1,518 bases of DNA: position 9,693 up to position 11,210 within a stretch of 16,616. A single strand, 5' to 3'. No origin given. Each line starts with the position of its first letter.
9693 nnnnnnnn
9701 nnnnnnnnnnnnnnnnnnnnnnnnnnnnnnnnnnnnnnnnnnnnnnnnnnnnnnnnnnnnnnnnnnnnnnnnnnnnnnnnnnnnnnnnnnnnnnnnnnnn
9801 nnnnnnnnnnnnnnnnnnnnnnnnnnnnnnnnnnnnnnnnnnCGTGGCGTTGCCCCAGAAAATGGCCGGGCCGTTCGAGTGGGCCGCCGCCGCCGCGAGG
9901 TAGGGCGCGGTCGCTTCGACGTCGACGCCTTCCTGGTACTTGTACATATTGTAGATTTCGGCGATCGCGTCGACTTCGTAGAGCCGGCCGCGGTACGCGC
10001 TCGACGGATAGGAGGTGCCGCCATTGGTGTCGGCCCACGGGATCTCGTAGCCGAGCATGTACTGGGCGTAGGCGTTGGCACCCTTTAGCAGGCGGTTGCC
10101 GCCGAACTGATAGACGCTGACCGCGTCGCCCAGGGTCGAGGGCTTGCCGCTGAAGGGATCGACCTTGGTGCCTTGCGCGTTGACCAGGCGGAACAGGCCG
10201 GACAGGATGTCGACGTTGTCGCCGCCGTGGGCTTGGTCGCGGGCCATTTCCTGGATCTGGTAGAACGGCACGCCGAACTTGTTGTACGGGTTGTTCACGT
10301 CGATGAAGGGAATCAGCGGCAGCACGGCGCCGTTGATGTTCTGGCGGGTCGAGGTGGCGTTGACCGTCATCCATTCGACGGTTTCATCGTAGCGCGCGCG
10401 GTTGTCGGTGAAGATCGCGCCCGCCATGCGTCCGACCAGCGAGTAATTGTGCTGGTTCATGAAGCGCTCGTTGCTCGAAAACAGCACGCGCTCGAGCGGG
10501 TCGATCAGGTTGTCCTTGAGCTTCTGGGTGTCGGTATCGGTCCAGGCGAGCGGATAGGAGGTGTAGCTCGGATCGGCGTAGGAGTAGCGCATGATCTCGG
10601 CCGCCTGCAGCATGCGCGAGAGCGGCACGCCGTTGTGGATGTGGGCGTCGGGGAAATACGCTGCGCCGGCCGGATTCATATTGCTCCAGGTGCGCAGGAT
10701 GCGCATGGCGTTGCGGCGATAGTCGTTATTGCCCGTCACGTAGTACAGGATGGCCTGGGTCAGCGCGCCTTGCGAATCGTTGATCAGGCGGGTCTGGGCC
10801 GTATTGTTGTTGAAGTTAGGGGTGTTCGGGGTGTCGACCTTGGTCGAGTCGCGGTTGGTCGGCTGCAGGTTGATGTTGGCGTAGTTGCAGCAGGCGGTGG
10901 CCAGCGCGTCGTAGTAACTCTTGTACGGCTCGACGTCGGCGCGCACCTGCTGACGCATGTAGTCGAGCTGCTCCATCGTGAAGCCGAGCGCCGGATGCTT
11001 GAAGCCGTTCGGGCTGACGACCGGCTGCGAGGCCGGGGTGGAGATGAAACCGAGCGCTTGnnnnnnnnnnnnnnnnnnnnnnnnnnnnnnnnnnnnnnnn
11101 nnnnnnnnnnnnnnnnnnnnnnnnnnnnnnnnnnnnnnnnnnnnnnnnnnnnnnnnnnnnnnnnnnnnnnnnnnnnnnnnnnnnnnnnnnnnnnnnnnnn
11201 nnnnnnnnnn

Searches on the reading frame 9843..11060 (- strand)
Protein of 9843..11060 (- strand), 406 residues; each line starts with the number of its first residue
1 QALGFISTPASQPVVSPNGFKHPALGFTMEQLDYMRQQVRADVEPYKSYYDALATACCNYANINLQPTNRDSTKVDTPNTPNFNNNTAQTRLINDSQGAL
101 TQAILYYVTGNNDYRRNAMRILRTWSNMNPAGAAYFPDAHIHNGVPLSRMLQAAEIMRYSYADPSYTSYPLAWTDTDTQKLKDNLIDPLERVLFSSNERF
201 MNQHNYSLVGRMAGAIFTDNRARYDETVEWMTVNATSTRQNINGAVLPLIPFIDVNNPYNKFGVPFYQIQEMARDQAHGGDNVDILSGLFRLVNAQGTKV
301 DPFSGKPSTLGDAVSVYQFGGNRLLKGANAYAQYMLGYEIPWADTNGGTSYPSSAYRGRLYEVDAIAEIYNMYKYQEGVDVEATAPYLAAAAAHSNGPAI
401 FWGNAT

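Call 31: search_solved_structures(query=window:9843-11060:-, max_evalue=10, show_alignments=5)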
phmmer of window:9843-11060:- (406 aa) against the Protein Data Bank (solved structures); distinct sequences matched with E-value up to 10: 2.
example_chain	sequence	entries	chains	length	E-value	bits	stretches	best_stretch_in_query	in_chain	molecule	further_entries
2rq5_A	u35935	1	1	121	0.33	12.9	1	279-339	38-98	Protein Jumonji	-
6h16_B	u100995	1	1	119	0.54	12.2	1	313-406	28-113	VHH L-P2-D07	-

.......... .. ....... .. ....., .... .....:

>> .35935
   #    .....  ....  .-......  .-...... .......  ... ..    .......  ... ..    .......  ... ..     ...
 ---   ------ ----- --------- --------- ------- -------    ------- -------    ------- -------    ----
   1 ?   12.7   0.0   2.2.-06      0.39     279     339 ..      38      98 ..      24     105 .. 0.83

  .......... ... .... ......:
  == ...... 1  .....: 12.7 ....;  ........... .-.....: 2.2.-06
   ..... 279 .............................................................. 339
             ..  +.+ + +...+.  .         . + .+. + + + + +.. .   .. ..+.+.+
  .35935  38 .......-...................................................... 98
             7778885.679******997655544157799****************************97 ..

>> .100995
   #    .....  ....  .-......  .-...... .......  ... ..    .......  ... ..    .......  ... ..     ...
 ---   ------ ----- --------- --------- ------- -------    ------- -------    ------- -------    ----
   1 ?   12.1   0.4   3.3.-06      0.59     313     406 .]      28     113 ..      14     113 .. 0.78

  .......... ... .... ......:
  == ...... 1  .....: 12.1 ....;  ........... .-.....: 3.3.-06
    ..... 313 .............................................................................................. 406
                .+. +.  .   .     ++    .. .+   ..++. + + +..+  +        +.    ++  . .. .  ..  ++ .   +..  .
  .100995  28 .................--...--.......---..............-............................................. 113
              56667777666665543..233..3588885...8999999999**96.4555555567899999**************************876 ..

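Call 37: find_homologous_proteins(query=window:9843-11060:-, max_evalue=0.00001)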
Query window:9843-11060:- (406 aa): 31 proteins with E <= 0.00001 among 3711 candidates.
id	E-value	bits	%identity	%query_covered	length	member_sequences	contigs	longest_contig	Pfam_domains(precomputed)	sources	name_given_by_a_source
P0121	3.5e-215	732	79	97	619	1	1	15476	-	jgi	jgi:hypothetical protein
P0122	1.4e-190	651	84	82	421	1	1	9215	-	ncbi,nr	ncbi:MAG: alginate lyase family protein [Massilia sp.]|nr:alginate lyase family protein [Massilia sp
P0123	2.8e-177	608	78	82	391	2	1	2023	-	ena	-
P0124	1.0e-136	474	82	61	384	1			-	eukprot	eukprot:gene45309-56435_t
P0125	2.4e-119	417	51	98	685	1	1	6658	-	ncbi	-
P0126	1.1e-107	378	50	93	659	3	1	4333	PF05345.19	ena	-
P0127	9.0e-105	369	48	97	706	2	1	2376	PF05345.19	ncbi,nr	ncbi:MAG TPA: putative Ig domain-containing protein, partial [Ruania sp.]|nr:putative Ig domain-cont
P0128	6.4e-90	320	43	96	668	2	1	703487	-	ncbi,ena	-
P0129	6.3e-88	313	42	96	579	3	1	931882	-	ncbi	ncbi:hypothetical protein ACFQU4_02950 [Microlunatus sp. GCM10028923]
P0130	3.3e-81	291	41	97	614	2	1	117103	-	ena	-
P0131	5.9e-80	287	42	92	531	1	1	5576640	-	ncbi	ncbi:hypothetical protein GCM10029992_51250 [Glycomyces albus]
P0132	6.3e-80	287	42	93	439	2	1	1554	-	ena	-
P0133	1.3e-79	286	45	82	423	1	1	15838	-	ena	-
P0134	4.6e-79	284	44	82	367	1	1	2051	-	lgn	-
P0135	7.6e-79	283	40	93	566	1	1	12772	-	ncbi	ncbi:MAG: hypothetical protein ABIT83_07165, partial [Massilia sp.]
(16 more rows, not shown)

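Call 49: find_encoding_contigs(protein=P0121, flank=10000, max_places=1)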
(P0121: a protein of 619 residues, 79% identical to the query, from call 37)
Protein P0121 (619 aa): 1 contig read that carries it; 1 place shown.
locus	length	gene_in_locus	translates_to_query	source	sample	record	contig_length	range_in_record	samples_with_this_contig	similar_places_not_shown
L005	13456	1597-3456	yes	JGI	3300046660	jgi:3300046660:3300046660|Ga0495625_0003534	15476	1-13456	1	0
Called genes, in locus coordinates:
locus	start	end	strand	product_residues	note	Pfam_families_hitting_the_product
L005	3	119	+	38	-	?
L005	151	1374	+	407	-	PF06779:MFS_4, PF07690:MFS_1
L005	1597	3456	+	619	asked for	-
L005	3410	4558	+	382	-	PF05345:He_PIG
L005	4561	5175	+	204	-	-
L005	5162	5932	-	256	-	PF06283:ThuA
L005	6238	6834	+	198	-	PF04542:Sigma70_r2, PF08281:Sigma70_r4_2, PF04545:Sigma70_r4 (weak)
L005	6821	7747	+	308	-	PF16220:DUF4880 (weak), PF04773:FecR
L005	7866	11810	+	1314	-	PF07715:Plug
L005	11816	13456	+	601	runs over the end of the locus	PF00295:Glyco_hydro_28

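Call 50: find_encoding_contigs(protein=P0122, flank=10000, max_places=1)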
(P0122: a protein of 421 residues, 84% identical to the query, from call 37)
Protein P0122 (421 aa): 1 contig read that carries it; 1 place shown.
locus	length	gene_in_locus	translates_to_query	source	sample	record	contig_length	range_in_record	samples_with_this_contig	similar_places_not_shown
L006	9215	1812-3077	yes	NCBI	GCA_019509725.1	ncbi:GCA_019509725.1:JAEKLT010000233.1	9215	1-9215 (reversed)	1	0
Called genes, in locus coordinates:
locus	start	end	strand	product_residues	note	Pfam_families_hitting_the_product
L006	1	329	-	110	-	PF00106:adh_short, PF08659:KR, PF13561:adh_short_C2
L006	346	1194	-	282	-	PF04962:KduI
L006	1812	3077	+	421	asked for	-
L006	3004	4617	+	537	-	PF05345:He_PIG, PF00754:F5_F8_type_C (weak)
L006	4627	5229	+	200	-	-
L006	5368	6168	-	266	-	PF04366:Ysc84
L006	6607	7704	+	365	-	PF01757:Acyl_transf_3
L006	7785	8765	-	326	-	PF13191:AAA_16 (weak)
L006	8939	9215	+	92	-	?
